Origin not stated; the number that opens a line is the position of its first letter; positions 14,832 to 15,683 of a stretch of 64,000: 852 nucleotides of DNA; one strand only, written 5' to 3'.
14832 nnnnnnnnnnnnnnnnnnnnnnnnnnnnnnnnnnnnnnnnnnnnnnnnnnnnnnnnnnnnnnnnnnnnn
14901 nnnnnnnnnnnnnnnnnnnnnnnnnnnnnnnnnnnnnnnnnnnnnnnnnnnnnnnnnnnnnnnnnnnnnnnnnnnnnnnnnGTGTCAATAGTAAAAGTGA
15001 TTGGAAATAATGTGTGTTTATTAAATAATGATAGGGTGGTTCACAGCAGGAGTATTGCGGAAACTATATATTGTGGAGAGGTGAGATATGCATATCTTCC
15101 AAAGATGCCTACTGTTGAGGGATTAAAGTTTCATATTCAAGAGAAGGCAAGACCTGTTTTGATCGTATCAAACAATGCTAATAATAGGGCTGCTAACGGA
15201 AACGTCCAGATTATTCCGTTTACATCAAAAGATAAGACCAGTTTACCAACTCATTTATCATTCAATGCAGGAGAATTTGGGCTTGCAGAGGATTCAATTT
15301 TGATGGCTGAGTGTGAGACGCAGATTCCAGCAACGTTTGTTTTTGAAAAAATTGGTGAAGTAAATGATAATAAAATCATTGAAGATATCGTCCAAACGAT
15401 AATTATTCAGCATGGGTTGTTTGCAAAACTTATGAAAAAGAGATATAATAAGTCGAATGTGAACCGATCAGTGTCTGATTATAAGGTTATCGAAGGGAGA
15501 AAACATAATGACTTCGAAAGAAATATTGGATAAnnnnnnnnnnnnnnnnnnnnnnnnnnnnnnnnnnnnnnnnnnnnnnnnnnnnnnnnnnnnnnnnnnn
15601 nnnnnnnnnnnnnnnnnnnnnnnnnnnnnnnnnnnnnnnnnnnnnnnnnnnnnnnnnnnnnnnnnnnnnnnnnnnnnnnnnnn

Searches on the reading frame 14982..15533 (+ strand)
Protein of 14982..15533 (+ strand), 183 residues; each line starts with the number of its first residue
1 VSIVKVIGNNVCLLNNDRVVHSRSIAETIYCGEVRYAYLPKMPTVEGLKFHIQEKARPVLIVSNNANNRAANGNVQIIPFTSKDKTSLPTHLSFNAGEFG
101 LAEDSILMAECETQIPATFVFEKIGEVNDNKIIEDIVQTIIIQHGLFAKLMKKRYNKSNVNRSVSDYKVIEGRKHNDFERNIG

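Call 42: search_protein_families(library=ncbifam, max_evalue=0.001, proteins=[window:14982-15533:+])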
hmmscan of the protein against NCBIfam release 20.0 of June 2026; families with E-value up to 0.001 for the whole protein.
window:14982-15533:+ (183 aa): 0 families
